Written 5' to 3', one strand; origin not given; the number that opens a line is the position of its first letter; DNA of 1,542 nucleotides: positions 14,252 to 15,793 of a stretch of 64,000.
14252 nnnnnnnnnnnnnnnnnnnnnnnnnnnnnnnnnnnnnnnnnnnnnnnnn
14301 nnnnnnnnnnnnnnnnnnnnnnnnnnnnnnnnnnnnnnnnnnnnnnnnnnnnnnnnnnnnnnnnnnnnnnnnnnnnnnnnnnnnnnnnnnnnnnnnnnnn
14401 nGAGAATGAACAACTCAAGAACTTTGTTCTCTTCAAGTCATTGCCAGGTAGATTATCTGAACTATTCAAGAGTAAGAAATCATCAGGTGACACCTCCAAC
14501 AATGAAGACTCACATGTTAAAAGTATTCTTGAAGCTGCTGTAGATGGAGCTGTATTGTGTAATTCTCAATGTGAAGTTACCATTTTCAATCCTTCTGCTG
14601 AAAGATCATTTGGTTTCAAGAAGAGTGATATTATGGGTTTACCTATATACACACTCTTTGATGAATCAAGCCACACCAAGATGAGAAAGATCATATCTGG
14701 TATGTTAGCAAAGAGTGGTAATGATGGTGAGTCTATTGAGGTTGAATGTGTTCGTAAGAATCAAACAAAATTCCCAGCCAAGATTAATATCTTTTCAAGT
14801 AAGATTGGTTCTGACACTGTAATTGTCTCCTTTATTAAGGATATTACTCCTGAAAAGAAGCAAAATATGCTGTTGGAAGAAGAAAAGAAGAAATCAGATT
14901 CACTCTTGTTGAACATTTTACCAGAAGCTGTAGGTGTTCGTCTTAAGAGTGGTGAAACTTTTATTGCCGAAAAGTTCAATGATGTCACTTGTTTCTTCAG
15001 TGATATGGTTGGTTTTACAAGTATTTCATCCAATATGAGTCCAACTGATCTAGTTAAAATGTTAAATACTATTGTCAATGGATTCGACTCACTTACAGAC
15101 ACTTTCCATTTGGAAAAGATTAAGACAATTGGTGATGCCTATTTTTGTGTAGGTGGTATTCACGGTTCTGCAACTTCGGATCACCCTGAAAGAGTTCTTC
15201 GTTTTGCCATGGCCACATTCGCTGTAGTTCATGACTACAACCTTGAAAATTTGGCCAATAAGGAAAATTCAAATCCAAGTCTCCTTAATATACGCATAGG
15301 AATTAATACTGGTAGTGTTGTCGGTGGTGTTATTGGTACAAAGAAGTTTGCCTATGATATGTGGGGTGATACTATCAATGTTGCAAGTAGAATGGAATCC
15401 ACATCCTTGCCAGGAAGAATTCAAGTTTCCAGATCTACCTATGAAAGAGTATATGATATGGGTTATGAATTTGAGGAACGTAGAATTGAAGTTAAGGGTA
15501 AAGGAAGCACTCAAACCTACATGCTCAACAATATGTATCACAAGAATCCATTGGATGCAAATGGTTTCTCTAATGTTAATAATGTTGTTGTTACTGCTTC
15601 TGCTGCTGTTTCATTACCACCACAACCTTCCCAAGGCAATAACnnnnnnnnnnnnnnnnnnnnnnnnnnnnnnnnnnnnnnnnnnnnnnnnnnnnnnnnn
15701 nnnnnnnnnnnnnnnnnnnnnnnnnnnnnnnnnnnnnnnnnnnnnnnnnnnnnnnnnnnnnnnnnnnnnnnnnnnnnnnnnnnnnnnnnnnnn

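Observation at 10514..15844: Unusual cyclase architecture: two polytopic membrane blocks, a PAS domain and a single class III adenylyl-cyclase catalytic domain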

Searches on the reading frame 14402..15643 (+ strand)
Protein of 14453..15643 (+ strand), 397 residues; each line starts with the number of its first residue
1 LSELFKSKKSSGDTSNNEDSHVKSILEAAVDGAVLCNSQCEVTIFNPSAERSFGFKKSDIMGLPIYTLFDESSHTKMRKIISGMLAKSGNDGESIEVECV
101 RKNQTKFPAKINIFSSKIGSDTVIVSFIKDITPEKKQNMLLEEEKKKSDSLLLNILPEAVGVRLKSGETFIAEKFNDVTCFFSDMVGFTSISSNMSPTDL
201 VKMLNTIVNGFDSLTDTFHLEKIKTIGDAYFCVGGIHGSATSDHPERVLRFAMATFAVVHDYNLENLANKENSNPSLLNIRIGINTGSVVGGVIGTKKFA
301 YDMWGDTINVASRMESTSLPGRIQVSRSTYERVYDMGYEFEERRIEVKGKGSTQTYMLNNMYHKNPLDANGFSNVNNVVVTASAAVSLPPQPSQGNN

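Call 11: search_solved_structures(query=window:14453-15643:+, show_alignments=4, max_evalue=1e-10)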
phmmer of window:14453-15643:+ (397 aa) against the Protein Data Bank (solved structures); distinct sequences matched with E-value up to 1e-10: 40.
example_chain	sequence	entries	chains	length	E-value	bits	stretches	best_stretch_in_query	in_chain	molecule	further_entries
7pd4_A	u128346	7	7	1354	3.1e-61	210.9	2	142-358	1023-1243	Adenylate cyclase 9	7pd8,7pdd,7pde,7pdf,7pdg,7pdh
6r4o_A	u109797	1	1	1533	5.1e-61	210.1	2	142-358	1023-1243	Adenylate cyclase 9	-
6r3q_A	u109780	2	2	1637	5.2e-61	210.1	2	142-358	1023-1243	Adenylate cyclase 9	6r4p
9u3p_A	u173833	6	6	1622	1.1e-60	209.1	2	142-359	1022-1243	Adenylate cyclase type 9,Protein M2-1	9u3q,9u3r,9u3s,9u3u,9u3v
8buz_A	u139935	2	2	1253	2e-58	201.6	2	137-366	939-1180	Adenylate cyclase type 8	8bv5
8sl3_A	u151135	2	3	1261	1.1e-54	189.3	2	134-360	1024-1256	Adenylate cyclase type 5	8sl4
5o5k_A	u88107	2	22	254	1.6e-47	165.7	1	136-358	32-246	Adenylate cyclase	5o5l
4p2f_A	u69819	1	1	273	3.1e-45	158.2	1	140-358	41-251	Adenylate cyclase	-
7yz9_A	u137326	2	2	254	3.9e-45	157.9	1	138-358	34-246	Adenylate cyclase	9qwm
4p2x_A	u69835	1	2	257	4.9e-45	157.5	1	141-358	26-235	Adenylate cyclase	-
4p2m_A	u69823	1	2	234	5.6e-45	157.4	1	141-358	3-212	Adenylate cyclase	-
7yzi_A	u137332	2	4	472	7.1e-45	157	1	136-361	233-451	Adenylate cyclase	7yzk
9bcv_A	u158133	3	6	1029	2.3e-42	148.8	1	126-358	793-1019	Atrial natriuretic peptide receptor 1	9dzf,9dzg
9dzh_A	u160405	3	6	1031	2.3e-42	148.8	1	126-358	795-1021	Atrial natriuretic peptide receptor 1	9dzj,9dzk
9bcl_A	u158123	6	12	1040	2.3e-42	148.7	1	126-358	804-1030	Atrial natriuretic peptide receptor 1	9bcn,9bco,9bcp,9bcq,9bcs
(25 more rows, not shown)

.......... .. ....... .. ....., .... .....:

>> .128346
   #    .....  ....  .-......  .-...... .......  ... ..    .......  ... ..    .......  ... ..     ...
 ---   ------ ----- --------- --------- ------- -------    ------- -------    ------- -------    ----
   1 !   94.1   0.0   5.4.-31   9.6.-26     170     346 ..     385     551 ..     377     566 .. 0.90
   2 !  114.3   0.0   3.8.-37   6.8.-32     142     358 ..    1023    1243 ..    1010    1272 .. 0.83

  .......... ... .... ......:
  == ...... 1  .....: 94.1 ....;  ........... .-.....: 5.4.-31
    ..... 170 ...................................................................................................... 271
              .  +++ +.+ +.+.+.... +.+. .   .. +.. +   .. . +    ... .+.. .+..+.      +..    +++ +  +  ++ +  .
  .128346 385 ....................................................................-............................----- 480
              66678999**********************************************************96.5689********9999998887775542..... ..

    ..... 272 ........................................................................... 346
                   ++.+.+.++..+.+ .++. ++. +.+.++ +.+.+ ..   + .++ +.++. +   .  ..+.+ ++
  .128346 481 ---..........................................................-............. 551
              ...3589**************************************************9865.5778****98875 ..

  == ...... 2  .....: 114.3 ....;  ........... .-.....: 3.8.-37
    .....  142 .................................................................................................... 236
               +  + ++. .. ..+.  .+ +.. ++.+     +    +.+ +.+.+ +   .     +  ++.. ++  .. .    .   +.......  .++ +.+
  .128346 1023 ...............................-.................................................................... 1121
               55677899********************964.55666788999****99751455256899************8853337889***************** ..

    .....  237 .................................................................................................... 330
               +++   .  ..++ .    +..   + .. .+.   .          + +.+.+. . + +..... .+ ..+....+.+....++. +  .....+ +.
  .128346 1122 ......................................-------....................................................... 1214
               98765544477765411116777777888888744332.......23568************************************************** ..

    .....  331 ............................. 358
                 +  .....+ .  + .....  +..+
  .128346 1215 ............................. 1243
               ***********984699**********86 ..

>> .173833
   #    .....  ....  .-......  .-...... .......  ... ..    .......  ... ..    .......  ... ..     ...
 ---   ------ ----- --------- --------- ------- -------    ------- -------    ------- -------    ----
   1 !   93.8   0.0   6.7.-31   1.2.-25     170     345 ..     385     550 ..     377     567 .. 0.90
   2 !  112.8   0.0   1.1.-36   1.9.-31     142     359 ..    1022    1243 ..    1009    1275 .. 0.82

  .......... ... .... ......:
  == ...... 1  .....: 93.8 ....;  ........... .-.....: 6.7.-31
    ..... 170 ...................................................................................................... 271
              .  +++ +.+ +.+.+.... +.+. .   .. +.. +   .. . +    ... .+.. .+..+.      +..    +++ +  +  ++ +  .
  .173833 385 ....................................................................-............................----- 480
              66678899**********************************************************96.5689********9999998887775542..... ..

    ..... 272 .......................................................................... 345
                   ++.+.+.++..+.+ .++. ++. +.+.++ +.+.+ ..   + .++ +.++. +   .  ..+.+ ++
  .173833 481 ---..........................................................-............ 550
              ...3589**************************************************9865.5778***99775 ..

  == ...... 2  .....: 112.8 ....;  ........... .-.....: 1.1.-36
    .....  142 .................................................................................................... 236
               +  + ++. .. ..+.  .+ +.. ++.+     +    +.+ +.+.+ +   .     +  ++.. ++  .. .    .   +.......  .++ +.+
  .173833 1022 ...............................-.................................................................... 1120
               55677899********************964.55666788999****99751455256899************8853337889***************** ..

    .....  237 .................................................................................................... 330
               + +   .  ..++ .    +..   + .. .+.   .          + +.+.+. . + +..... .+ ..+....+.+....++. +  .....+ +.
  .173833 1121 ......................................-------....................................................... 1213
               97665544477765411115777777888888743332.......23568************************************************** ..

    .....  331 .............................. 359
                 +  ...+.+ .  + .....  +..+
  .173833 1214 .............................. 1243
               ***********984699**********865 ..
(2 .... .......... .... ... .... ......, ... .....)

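Call 67: predict_structure(alignment_id=A2)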
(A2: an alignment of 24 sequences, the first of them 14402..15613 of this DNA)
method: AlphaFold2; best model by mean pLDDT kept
length: 404 residues; sequences in the alignment: 24
mean_pLDDT: 81.8   pTM: 0.57
mean pLDDT of the five models: 81.8, 81.8, 81.3, 81.0, 79.6
residues with pLDDT >= 90: 215; 70-90: 110; 50-70: 29; < 50: 50
segments of 3 or more residues with pLDDT < 50: 1-34, 389-404
pLDDT, mean of each block of 10 residues (from residue 1): 44 43 38 55 82 92 93 93 93 90 80 94 94 83 92 84 68 74 82 94 92 91 93 88 87 79 97 96 79 90 92 72 92 94 96 96 85 95 70 42 41
secondary structure, 60 per line:
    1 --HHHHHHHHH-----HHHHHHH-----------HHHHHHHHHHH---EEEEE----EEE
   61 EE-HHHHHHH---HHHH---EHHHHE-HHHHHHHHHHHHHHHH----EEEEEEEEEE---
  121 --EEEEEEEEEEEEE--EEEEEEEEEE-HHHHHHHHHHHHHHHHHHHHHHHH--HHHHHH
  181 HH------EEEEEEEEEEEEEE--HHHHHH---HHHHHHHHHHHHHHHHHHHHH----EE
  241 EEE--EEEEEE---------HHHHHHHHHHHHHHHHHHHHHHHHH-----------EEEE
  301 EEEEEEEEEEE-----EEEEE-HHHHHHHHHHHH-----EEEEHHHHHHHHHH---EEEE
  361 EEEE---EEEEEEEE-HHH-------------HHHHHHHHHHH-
elements in order: H3-11 H17-23 H35-45 E49-53 E58-62 H64-70 H74-77 H82-85 H88-103 E108-117 E123-135 E138-147 H149-172 H175-182 E189-202 H205-210 H214-234 E239-243 E246-251 H261-285 E297-311 E317-321 H323-334 E340-343 H344-353 E357-364 E368-375 H393-403

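Call 71: fold_search(model_id=the predicted structure, library=pdb)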
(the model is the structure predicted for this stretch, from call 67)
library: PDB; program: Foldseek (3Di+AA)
matches with E <= 10: 1516; with E <= 0.001: 766
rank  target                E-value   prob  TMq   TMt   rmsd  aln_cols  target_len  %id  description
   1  5o5l_A                1.4e-20  1.00  0.49  0.86   2.9       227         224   41  X-ray structure of a bacterial adenylyl cyclase soluble domain, solved at cryogenic temperature (released 2017-11-01)
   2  5o5k_A                1.8e-20  1.00  0.48  0.88   2.8       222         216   42  X-ray structure of a bacterial adenylyl cyclase soluble domain (released 2017-11-01)
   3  8hbf_A                4.6e-19  1.00  0.50  0.39  18.4       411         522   21  Structure of human soluble guanylate cyclase in the NO+Rio state at 3.1 angstrom (released 2023-04-19)
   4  7d9r_A                7.3e-19  1.00  0.48  0.39  18.9       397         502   21  Structure of huamn soluble guanylate cyclase in the riociguat and NO-bound state (released 2021-08-11)
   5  6jt2_A                1.8e-18  1.00  0.48  0.39  18.1       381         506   22  Structure of human soluble guanylate cyclase in the NO activated state (released 2019-09-04)
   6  6jt0_A                4.3e-18  1.00  0.49  0.37  13.7       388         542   21  Structure of human soluble guanylate cyclase in the unliganded state (released 2019-08-28)
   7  8hbh_A                5.3e-18  1.00  0.49  0.38  18.5       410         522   21  Structure of human soluble guanylate cyclase in the NO-activated state at 3.1 angstrom (released 2023-04-19)
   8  7d9t_A                8.0e-18  1.00  0.48  0.38  13.5       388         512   22  Structure of human soluble guanylate cyclase in the cinciguat-bound inactive state (released 2021-08-11)
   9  8hbe_B                1.2e-17  1.00  0.48  0.34  13.3       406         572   21  Structure of human soluble guanylate cyclase in the inactive state at 3.1 angstrom (released 2023-04-19)
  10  9bcv_B                2.0e-17  1.00  0.46  0.85   2.7       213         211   40  Cyclase domain of GC-A bound to ANP (released 2024-11-27)
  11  7yzk_A                2.0e-17  1.00  0.46  0.49   3.5       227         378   36  Structure of Mycobacterium tuberculosis adenylyl cyclase Rv1625c / Cya (released 2022-08-31)
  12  9bcs_B                2.1e-17  1.00  0.48  0.38   3.1       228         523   39  Intracellular domain of GC-A bound to ANP (released 2024-11-27)
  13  9bcs_A                2.2e-17  1.00  0.48  0.38   3.2       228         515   39  Intracellular domain of GC-A bound to ANP (released 2024-11-27)
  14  8hbe_A                2.9e-17  1.00  0.49  0.37  14.3       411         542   21  Structure of human soluble guanylate cyclase in the inactive state at 3.1 angstrom (released 2023-04-19)
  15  7yz9_A                5.2e-17  1.00  0.38  0.83   3.5       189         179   38  Structure of catalytic domain of Rv1625c bound to nanobody NB4 (released 2022-08-31)
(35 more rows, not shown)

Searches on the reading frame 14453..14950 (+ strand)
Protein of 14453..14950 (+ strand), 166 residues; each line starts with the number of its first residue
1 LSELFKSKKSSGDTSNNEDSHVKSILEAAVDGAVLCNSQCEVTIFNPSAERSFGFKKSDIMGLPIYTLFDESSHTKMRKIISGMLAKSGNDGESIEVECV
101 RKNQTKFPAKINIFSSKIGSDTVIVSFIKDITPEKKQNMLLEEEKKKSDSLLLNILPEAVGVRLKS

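Call 26: search_solved_structures(query=window:14453-14950:+, show_alignments=5, max_evalue=0.01)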
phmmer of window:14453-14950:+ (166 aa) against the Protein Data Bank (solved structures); distinct sequences matched with E-value up to 0.01: 17.
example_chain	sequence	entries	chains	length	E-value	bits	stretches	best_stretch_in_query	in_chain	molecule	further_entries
1d06_A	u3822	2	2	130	2.1e-07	34.2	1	13-132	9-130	nitrogen fixation regulatory protein fixL | FIXL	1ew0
1y28_A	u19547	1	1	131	2.8e-07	33.8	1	19-143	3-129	Sensor protein fixL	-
2cmn_A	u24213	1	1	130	2.9e-07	33.8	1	19-143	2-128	SENSOR PROTEIN FIXL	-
1dp6_A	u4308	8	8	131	4.7e-07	33.1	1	19-143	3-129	FIXL PROTEIN | SENSOR PROTEIN FIXL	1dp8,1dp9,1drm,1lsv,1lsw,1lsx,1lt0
8js5_A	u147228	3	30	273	5.9e-07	32.8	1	16-143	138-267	Sensor protein FixL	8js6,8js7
3mjq_A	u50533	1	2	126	3.8e-06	30.2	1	23-137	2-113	uncharacterized protein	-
1v9y_A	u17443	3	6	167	5.9e-06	29.5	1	13-134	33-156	Heme pas sensor protein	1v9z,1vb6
1s66_L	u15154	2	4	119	2.5e-05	27.5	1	25-107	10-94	Hypothetical protein yddU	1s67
9bgv_A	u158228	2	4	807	6.7e-05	26.1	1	24-134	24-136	Oxygen sensor protein DosP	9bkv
9cdr_A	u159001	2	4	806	0.00011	25.4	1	24-133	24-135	Oxygen sensor protein DosP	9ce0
9clo_A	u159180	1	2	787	0.00012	25.3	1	26-134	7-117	Oxygen sensor protein DosP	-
9cmf_A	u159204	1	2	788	0.00021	24.5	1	26-133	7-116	Oxygen sensor protein DosP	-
1xj4_A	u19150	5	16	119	0.00034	23.8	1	32-142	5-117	Sensor protein fixL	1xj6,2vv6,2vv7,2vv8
1xj2_A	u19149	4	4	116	0.00046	23.4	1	35-142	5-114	Sensor protein fixL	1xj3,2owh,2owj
2mwg_A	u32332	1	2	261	0.0033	20.6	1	44-161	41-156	Blue-light photoreceptor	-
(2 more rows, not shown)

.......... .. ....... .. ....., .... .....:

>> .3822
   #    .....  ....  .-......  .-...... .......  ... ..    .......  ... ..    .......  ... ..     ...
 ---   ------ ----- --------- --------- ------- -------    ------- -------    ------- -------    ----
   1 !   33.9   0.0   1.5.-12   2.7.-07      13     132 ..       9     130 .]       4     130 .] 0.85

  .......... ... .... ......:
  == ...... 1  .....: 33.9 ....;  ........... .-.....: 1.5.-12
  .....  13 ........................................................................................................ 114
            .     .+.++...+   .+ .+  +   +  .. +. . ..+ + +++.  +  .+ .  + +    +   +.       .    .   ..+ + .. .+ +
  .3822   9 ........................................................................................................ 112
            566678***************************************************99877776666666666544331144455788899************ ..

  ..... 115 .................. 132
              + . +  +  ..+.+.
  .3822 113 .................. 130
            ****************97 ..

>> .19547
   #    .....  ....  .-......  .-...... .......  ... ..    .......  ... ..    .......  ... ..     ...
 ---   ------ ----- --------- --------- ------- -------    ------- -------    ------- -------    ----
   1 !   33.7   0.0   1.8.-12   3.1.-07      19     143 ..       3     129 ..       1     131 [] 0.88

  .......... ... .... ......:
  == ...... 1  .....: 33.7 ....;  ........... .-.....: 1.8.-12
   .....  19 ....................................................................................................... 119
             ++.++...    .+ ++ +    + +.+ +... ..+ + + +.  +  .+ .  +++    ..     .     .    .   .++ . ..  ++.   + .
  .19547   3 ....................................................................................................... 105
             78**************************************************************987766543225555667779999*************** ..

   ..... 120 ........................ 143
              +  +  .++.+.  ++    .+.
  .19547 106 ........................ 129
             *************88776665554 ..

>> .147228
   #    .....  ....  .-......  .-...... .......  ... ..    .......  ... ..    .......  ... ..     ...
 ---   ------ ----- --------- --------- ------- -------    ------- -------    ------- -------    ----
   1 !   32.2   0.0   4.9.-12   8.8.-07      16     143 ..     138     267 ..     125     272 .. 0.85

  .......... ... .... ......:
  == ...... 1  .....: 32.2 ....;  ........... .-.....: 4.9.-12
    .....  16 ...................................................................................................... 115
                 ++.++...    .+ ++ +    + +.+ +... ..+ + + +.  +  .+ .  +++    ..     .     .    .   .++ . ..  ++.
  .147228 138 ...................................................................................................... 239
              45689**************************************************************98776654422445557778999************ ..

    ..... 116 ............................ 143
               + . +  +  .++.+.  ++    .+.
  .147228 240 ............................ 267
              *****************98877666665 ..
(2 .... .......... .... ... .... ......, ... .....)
